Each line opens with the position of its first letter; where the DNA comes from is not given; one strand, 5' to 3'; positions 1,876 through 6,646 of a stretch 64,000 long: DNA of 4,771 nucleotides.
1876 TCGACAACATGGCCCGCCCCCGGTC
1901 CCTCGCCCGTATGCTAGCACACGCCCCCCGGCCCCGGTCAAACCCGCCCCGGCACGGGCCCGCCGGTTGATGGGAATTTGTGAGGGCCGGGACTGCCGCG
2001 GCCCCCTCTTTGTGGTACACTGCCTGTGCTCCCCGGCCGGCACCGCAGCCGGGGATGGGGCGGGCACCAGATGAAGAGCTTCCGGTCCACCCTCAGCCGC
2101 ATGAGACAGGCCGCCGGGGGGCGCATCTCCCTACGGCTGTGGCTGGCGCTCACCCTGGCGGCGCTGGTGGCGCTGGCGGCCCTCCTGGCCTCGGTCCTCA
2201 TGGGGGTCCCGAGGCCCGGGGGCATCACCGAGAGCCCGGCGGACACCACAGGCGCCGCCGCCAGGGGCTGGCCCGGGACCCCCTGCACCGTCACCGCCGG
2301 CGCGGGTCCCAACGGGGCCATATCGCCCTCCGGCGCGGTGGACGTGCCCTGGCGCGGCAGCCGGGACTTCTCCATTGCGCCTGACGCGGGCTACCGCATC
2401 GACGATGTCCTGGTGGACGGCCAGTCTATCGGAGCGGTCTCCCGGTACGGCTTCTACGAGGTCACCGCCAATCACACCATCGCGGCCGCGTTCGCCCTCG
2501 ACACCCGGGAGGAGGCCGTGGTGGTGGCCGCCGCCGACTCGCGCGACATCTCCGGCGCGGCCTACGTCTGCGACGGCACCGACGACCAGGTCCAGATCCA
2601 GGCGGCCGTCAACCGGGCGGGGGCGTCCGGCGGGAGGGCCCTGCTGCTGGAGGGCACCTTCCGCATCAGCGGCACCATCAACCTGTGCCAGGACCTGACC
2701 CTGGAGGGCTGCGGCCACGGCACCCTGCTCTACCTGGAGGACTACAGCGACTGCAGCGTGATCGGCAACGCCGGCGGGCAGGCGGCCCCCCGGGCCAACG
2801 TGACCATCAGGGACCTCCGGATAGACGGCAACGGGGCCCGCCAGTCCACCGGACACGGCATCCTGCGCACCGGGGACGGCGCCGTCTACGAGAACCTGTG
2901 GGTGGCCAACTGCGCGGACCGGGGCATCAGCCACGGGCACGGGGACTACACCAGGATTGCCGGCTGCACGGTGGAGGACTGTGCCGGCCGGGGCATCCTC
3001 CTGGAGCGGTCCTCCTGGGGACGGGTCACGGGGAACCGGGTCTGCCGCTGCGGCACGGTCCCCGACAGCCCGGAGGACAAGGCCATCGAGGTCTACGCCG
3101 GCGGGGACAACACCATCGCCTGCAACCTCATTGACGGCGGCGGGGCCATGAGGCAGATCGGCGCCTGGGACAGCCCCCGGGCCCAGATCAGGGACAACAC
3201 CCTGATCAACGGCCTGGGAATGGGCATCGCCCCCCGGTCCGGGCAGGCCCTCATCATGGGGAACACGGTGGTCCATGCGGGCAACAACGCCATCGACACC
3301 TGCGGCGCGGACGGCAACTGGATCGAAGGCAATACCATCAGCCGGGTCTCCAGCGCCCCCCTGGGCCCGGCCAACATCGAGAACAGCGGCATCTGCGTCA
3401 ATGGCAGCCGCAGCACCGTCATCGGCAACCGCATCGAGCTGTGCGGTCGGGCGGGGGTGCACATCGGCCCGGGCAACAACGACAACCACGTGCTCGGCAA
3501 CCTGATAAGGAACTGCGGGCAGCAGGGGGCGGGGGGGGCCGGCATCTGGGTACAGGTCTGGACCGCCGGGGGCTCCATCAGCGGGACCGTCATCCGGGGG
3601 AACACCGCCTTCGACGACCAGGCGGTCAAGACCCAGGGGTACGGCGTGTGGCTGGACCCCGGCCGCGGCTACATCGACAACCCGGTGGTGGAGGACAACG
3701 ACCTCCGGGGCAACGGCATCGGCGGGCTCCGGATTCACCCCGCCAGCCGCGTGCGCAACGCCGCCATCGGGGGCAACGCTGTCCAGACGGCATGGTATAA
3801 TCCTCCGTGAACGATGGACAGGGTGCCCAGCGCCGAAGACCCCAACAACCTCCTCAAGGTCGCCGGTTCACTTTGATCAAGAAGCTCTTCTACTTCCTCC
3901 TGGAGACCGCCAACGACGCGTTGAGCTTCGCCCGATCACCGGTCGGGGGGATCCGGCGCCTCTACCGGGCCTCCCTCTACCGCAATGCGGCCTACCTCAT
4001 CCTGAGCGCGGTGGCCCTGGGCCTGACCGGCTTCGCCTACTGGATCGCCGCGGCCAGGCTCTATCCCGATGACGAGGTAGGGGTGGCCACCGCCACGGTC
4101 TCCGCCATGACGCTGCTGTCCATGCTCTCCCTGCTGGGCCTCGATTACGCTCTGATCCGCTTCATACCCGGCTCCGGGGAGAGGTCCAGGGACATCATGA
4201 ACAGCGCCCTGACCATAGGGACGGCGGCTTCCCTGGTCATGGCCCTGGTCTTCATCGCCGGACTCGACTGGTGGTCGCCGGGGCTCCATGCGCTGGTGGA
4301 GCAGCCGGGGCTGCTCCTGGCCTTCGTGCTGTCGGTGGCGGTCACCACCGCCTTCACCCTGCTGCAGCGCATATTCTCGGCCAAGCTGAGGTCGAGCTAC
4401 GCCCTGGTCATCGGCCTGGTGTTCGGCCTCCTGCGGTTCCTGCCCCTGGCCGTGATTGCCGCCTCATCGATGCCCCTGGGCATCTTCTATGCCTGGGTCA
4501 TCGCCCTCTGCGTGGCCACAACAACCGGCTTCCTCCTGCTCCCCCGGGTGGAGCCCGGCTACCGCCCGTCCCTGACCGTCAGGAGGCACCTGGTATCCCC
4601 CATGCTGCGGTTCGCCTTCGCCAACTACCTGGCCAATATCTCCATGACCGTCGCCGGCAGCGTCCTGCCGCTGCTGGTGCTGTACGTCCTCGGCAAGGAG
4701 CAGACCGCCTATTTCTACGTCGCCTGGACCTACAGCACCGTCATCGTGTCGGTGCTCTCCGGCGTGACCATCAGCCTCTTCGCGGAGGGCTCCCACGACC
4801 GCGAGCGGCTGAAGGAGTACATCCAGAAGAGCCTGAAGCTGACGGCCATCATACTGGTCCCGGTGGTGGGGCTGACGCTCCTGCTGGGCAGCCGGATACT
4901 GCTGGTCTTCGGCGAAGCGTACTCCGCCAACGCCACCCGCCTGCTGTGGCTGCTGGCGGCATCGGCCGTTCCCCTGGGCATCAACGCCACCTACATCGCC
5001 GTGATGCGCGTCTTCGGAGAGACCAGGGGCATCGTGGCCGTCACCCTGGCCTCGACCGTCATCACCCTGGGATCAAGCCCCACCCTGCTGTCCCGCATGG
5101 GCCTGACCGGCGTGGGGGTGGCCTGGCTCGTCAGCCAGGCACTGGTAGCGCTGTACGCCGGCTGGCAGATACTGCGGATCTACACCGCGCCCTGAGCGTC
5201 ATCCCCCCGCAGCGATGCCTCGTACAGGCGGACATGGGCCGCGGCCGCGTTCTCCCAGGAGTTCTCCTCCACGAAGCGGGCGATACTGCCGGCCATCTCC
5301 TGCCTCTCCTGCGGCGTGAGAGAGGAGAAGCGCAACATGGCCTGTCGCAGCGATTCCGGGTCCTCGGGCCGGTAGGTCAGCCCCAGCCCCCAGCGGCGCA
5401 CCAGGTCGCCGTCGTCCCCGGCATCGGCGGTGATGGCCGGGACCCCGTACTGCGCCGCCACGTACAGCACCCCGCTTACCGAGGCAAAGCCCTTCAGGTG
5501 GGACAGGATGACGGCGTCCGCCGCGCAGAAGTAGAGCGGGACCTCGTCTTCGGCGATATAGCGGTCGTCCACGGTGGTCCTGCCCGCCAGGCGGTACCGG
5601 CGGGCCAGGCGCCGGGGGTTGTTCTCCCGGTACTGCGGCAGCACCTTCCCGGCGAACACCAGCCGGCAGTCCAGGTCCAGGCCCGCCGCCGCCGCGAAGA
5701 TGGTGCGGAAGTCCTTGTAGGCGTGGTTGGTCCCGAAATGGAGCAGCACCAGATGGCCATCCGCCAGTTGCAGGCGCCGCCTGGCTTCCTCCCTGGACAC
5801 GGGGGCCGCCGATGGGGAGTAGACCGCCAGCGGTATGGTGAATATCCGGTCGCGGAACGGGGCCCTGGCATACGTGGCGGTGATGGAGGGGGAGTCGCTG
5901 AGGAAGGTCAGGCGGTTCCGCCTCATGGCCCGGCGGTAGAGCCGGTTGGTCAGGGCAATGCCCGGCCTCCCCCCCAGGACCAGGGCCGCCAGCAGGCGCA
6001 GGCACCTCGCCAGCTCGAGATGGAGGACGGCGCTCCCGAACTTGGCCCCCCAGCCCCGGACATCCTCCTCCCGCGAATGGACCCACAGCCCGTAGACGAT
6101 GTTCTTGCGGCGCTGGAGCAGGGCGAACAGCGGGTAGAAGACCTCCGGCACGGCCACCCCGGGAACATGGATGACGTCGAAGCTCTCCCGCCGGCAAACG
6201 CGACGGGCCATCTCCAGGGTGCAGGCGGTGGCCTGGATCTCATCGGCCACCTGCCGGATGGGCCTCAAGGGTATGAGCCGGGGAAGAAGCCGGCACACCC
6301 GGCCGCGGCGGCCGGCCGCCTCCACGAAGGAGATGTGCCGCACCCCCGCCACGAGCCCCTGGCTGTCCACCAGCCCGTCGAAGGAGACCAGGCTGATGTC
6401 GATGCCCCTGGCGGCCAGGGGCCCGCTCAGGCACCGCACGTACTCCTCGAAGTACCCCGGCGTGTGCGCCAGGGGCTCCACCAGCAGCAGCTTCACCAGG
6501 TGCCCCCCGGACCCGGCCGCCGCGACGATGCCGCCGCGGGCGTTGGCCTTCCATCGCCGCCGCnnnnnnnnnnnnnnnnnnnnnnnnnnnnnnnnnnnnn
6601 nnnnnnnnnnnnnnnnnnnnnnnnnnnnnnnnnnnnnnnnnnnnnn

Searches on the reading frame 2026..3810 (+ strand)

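Call 66: search_protein_families(library=pfam, proteins=[window:2026-3810:+], max_evalue=0.0001)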
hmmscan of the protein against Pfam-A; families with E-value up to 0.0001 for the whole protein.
window:2026-3810:+ (594 aa): 2 families
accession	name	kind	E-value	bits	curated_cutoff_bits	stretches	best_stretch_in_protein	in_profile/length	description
PF13229.12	Beta_helix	-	8.8e-25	87.6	25.9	2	381-543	6-144/158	Right handed beta helix region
PF05048.19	NosD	-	1.5e-21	77.3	23.6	2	352-526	39-205/212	Periplasmic copper-binding protein (NosD)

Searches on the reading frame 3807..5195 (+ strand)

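Call 66: search_protein_families(library=pfam, proteins=[window:3807-5195:+], max_evalue=0.0001)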
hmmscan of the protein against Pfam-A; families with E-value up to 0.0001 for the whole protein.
window:3807-5195:+ (462 aa): 2 families
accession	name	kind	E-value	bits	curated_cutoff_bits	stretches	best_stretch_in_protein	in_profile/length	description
PF13440.11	Polysacc_synt_3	-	3.3e-13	50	23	1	83-373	3-289/293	Polysaccharide biosynthesis protein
PF01943.22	Polysacc_synt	-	1.6e-06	28.2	28.2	1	58-320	2-261/274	Polysaccharide biosynthesis protein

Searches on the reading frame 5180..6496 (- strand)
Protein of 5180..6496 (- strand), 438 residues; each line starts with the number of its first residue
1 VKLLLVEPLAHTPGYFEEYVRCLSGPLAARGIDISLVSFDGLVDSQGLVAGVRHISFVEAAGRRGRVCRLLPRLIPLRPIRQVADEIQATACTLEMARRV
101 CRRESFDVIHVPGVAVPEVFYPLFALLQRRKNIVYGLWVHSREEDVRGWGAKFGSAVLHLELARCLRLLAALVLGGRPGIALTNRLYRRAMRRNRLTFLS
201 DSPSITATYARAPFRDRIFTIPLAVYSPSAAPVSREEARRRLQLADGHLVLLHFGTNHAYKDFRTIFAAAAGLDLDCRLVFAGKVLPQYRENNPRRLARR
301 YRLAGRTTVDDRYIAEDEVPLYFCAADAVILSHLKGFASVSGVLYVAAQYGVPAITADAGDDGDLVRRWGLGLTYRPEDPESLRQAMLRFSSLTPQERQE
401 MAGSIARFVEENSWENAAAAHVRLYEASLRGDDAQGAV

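Call 66: search_protein_families(library=pfam, proteins=[window:5180-6496:-], max_evalue=0.0001)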
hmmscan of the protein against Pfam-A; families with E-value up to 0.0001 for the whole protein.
window:5180-6496:- (438 aa): 2 families
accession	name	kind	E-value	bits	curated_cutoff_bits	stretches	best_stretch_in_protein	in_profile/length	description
PF13692.12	Glyco_trans_1_4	-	1.4e-07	32.3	27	1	250-390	3-139/142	Glycosyl transferases group 1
PF00534.26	Glycos_transf_1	-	2.2e-07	31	26.4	1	235-399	2-163/172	Glycosyl transferases group 1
